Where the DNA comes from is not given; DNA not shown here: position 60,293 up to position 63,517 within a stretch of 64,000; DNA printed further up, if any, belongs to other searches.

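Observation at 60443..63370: One polypeptide without a signal peptide carries a PG anchor plus glycan-, peptide- and ester-cleaving modules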

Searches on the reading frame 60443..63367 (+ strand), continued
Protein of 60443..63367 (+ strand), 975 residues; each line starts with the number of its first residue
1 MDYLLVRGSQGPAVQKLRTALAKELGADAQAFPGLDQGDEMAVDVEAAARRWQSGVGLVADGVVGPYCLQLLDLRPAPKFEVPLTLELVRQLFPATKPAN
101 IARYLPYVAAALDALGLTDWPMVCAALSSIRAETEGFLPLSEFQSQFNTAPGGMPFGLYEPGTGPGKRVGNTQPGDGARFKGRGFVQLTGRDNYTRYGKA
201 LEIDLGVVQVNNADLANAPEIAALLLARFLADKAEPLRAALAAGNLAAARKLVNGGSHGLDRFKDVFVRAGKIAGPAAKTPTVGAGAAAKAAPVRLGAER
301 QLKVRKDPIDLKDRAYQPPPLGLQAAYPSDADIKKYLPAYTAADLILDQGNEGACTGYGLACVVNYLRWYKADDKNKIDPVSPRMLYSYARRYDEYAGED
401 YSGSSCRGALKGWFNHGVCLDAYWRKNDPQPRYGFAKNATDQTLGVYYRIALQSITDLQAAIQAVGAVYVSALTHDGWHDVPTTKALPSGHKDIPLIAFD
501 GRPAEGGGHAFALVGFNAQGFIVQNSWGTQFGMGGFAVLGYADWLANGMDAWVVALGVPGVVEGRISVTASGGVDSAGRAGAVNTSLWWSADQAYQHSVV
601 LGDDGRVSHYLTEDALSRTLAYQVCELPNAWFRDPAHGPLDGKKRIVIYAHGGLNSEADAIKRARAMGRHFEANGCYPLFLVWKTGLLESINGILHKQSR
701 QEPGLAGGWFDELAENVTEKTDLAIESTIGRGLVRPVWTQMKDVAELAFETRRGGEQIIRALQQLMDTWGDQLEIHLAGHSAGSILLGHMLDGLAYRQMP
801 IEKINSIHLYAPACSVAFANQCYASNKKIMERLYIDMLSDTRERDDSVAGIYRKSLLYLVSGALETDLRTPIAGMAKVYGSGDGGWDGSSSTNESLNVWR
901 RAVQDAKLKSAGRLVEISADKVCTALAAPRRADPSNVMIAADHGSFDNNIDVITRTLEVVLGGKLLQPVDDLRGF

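Call 10: find_encoding_contigs(protein=P0093, flank=10000, max_places=2)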
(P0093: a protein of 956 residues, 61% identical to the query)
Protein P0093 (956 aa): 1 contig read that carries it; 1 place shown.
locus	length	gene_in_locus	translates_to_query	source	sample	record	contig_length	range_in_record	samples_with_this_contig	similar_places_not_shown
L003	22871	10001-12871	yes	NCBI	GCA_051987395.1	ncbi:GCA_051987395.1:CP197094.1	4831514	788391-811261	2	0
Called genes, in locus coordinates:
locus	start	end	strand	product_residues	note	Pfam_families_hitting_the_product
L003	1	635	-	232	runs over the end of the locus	PF02129:Peptidase_S15 (faint), PF20408:Abhydrolase_11 (weak), PF00561:Abhydrolase_1 (faint), PF12146:Hydrolase_4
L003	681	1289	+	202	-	PF04336:ACP_PD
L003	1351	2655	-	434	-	PF00909:Ammonium_transp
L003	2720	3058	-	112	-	PF00543:P-II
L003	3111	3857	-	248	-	PF09694:Gcw_chp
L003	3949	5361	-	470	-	PF03951:Gln-synt_N, PF00120:Gln-synt_C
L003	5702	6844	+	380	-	PF00144:Beta-lactamase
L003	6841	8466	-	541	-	PF00486:Trans_reg_C, PF13428:TPR_14 (faint), PF07719:TPR_2 (faint), PF14559:TPR_19 (faint)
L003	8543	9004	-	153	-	PF00034:Cytochrom_C, PF13442:Cytochrome_CBB3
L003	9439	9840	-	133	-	PF00293:NUDIX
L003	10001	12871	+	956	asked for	PF00112:Peptidase_C1 (weak)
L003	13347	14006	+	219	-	PF13620:CarboxypepD_reg (faint)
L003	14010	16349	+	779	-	PF14827:dCache_3, PF00672:HAMP, PF00990:GGDEF, PF00563:EAL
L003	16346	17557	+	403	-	-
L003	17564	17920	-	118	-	-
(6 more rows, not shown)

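Call 11: find_encoding_contigs(protein=P0054, flank=10000, max_places=2)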
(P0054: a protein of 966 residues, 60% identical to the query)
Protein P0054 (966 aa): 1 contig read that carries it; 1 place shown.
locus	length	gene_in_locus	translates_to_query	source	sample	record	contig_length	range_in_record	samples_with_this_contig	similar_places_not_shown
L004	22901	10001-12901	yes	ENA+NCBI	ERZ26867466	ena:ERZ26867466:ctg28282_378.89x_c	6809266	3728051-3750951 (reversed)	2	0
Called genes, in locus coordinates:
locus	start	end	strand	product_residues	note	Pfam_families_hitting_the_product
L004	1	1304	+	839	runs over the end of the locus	PF02687:FtsX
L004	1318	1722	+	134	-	PF01152:Bac_globin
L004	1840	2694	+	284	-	PF05050:Methyltransf_21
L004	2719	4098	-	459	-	PF01946:Thi4 (weak), PF00890:FAD_binding_2, PF01134:GIDA (weak), PF01494:FAD_binding_3 (weak), PF07992:Pyr_redox_2 (weak), PF12831:FAD_oxidored, PF13450:NAD_binding_8 (weak)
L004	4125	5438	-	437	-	PF07690:MFS_1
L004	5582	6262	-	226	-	PF01713:Smr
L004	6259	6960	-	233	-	PF20582:UPF0758_N, PF04002:RadC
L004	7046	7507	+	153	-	PF00254:FKBP_C (weak)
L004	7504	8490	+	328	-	PF02401:LYTB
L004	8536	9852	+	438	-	PF02403:Seryl_tRNA_N, PF00587:tRNA-synt_2b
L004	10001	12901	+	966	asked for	PF00112:Peptidase_C1 (weak)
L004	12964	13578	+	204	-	-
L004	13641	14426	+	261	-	PF00535:Glycos_transf_2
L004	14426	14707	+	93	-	PF07578:LAB_N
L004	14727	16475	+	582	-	PF02366:PMT, PF13231:PMT_2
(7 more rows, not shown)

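Call 16: find_related_loci(query=A1, collection=genome_contigs, flank=8000)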
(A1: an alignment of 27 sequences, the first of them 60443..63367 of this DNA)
Query A1 (975 aa) in genome_contigs; peptide patterns used: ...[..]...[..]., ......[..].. (x = any residue, [..] = any of these).
540 stretches matched a pattern; 512 encode a relative of the query (tblastn E <= 1e-3); the best 80 are kept; 80 distinct loci.
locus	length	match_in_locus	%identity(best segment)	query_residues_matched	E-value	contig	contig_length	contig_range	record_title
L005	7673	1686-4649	90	1-975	0e+0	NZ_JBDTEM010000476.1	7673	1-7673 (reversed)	MAG: Rhodoferax sp. isolate cluster2_bin.202 k127_1663431, whole genome shotgun sequence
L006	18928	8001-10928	90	1-975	0e+0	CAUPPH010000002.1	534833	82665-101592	MAG: uncultured Albidiferax sp. isolate m12-metabat.4 genome assembly, contig: m12-c3, whole genome shotgun sequence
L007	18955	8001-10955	81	1-975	0e+0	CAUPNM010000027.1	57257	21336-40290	MAG: uncultured Albidiferax sp. isolate m06-metabat.9 genome assembly, contig: m06-c142, whole genome shotgun sequence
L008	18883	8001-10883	68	1-975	0e+0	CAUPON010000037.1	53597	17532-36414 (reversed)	MAG: uncultured Albidiferax sp. isolate m13-metabat.12 genome assembly, contig: m13-c158, whole genome shotgun sequence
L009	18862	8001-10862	67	1-975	0e+0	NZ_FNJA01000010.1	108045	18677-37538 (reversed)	Rhodoferax sp. OV413, whole genome shotgun sequence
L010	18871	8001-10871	68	1-975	0e+0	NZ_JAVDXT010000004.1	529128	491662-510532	Rhodoferax ferrireducens strain BE313 Ga0454574_04, whole genome shotgun sequence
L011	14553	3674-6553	66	1-975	0e+0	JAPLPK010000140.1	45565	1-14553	MAG: Burkholderiales bacterium isolate LacPavin_0419_WC70S_MAG_62_11 LacPavin_0419_WC70S_scaffold_832081, whole genome s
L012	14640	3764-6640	64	1-975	0e+0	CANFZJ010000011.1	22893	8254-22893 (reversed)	MAG: Comamonadaceae bacterium isolate Jr-20nov17-118 genome assembly, contig: Jr-20nov17-C2406, whole genome shotgun seq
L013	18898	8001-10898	62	1-975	0e+0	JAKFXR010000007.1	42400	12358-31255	MAG: Polaromonas sp. isolate ND3_Bin_7 ND3_0000150, whole genome shotgun sequence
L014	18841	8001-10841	62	1-975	0e+0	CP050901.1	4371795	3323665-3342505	MAG: Rhizobacter sp. isolate UKL202a chromosome, complete genome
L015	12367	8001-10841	61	1-975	0e+0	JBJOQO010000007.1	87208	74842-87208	MAG: Pseudomonadota bacterium isolate yakimariver_2019_sw_WHONDRS-S19S_0060_A_bin.28 scaffold_0000047, whole genome shot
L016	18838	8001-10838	63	1-975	0e+0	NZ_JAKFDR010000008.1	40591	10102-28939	MAG: Polaromonas sp. isolate LC052 contig-124_718, whole genome shotgun sequence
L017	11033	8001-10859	61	1-975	0e+0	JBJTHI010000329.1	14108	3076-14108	MAG: Burkholderiales bacterium isolate samp_4315_concoct_118 samp_4315_2132766, whole genome shotgun sequence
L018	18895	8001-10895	61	1-975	0e+0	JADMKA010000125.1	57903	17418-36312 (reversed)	MAG: Vitreoscilla sp. isolate MAG_67 NODE_670_length_57903_cov_11.488159, whole genome shotgun sequence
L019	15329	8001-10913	61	1-975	0e+0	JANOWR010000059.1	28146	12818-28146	MAG: Polaromonas sp. isolate VAR_35_metabat_389 VAR_35_k141_5126062, whole genome shotgun sequence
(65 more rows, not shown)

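Call 23: search_solved_structures(query=A1, max_evalue=1, show_alignments=0)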
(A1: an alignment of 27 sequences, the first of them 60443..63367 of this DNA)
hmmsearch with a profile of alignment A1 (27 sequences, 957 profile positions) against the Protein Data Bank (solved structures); distinct sequences matched with E-value up to 1: 119 (the best 60 are shown).
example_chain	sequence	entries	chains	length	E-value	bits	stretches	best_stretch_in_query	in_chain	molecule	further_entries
4ok7_A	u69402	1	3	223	1.6e-14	56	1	162-265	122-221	Endolysin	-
9ms6_A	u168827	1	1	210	6e-14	54.1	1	147-262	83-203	PWe1 endolysin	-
3ois_A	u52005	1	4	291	1.3e-13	53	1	299-554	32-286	Cysteine protease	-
9ms7_A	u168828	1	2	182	5.5e-13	50.9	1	157-265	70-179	PWe2 endolysin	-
8p8e_AAA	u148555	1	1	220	5.5e-12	47.6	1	150-248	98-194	Glycoside hydrolase family protein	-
7r6s_A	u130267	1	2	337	1.8e-11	45.9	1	163-280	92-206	Putative bacteriophage protein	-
9eoi_A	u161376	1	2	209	3.3e-11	45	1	156-265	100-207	Putative lytic enzyme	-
9hnv_A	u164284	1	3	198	9.5e-11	43.5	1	156-195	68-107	N-acetylmuramoyl-L-alanine amidase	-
8xcl_A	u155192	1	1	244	2.7e-06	28.8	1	161-261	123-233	EF-hand domain-containing protein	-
9hqw_A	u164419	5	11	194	2.7e-06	28.7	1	146-207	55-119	Endolysin A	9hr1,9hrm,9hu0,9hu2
9hnu_B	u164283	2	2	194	2.9e-06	28.6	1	145-207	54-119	Endolysin A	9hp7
1dxj_A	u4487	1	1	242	0.00018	22.7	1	173-214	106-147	CLASS II CHITINASE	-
3w3e_A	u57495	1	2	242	0.00019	22.6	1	172-215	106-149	Cotyledoneous yieldin-like protein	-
3ioq_A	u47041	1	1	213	0.00072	20.7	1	498-537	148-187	CMS1MS2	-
4mst_A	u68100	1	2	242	0.00093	20.4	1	173-216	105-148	class I chitinase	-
1lbu_A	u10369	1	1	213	0.0027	18.8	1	7-71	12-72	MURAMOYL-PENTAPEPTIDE CARBOXYPEPTIDASE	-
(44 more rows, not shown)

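Call 25: search_protein_representatives(protein=window:60443-63367:+)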
Query: 975 residues. Proteins with E-value up to 0.001 (for the whole library): 11028; up to 1e-10: 3242; up to 1e-30: 728. The best 150 are listed.
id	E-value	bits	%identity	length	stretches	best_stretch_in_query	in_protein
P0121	0.0e+00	1121.9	58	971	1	1-975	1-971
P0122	4.2e-251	853.0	59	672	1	302-975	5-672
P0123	1.0e-231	788.8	57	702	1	129-827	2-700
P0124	2.7e-225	767.5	46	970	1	13-974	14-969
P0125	2.0e-216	738.2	49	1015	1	47-972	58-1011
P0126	2.1e-192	658.7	45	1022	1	84-963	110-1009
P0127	8.9e-188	643.4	55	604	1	3-569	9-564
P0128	2.6e-147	509.4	56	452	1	514-975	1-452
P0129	3.6e-143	495.7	44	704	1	302-972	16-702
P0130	2.9e-141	489.4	45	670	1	301-970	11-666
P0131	7.9e-140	484.7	47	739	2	300-567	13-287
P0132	1.3e-139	483.9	45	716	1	298-971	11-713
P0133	4.9e-139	482.0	51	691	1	82-580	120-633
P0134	3.9e-138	479.1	45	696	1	300-969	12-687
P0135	3.8e-136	472.5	44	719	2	380-973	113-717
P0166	4.5e-120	419.3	44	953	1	285-975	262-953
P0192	9.0e-103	362.0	39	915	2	241-872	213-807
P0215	4.1e-86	306.9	40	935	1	280-867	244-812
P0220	5.8e-85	303.0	38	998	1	259-877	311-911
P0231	4.1e-81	290.3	41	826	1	298-870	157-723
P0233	6.0e-81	289.8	40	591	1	273-787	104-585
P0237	1.4e-79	285.2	38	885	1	268-877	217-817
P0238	3.7e-79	283.9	40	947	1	342-876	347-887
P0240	7.7e-79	282.8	41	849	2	297-788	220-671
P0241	8.1e-79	282.7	41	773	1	285-874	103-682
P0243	4.9e-78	280.1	40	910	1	286-877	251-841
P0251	2.2e-76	274.6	39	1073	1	287-878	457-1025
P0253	5.1e-76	273.4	38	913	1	221-871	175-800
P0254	5.9e-76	273.2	39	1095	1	299-877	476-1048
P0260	5.9e-74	266.6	36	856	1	298-875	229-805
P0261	7.6e-74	266.2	37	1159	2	499-881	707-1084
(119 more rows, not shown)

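Call 26: search_protein_families(library=pfam, proteins=[P0129, P0166, P0192, P0220, P0251, P0254, P0261, P0231, P0240, P0125], max_evalue=0.01)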
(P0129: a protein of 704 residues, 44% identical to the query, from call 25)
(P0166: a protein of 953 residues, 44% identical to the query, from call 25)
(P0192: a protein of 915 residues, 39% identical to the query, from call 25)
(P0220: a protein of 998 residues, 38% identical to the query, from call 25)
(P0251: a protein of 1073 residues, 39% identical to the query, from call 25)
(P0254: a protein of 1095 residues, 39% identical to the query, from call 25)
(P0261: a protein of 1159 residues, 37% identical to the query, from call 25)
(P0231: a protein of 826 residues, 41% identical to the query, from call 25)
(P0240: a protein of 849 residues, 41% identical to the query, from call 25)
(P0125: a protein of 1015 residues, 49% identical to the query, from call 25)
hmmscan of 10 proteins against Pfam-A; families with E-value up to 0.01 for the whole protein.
P0129 (704 aa): 2 families
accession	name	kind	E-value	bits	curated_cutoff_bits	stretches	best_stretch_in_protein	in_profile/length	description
PF00112.29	Peptidase_C1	-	3.1e-07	31.1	20.7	1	55-254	12-201/220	Papain family cysteine protease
PF00561.26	Abhydrolase_1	-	0.00055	20.1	25.8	1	509-589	70-150/245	alpha/beta hydrolase fold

P0166 (953 aa): 2 families
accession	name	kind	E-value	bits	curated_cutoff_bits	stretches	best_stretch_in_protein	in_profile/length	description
PF00959.24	Phage_lysozyme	-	0.00037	21.3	22.3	1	182-254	60-125/125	Phage lysozyme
PF00112.29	Peptidase_C1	-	0.0011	19.5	20.7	1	487-522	162-201/220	Papain family cysteine protease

P0192 (915 aa): 2 families
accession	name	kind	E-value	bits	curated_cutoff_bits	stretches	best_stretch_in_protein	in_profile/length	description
PF00182.24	Glyco_hydro_19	-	1.1e-09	38.9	25.5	1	43-141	53-155/232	Chitinase class I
PF00112.29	Peptidase_C1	-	2.7e-09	37.9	20.7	1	306-492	16-204/220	Papain family cysteine protease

P0220 (998 aa): 1 family
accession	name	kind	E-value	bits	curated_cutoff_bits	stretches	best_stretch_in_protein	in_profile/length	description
PF00112.29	Peptidase_C1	-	6.5e-05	23.5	20.7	1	500-589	111-204/220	Papain family cysteine protease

P0251 (1073 aa): 1 family
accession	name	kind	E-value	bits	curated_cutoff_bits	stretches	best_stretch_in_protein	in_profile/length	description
PF04185.19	Phosphoesterase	-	1.4e-73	248.5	23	1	4-353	1-354/356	Phosphoesterase family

P0254 (1095 aa): 1 family
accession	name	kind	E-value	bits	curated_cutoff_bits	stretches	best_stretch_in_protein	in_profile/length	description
PF04185.19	Phosphoesterase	-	2.6e-81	274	23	1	4-350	1-354/356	Phosphoesterase family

P0261 (1159 aa): 3 families
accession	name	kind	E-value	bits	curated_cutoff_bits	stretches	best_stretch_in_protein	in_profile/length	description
PF24096.1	DUF7379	-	2.7e-60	204.1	33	1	175-367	1-190/191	Domain of unknown function (DUF7379)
PF00112.29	Peptidase_C1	-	2.5e-06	28.2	20.7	1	711-745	164-202/220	Papain family cysteine protease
PF24062.1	DUF7362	-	0.00089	19.9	27.6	1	31-108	68-154/163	Domain of unknown function (DUF7362)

P0231 (826 aa): 2 families
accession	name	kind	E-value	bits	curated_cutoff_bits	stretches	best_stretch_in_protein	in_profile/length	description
PF00112.29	Peptidase_C1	-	6.8e-12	46.4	20.7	1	200-387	12-203/220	Papain family cysteine protease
PF10908.13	Tlde1_dom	-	1.4e-08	35.6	30.1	1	22-102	5-100/120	Tlde1 domain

P0240 (849 aa): 2 families
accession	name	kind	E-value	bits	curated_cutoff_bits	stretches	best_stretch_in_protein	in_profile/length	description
PF01510.30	Amidase_2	-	1e-17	65.1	26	1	31-148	5-129/131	N-acetylmuramoyl-L-alanine amidase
PF00112.29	Peptidase_C1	-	1.9e-13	51.4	20.7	1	254-447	9-204/220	Papain family cysteine protease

P0125 (1015 aa): 1 family
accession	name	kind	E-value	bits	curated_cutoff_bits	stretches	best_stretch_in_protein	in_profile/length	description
PF00112.29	Peptidase_C1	-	7.7e-06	26.6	20.7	1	361-567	14-203/220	Papain family cysteine protease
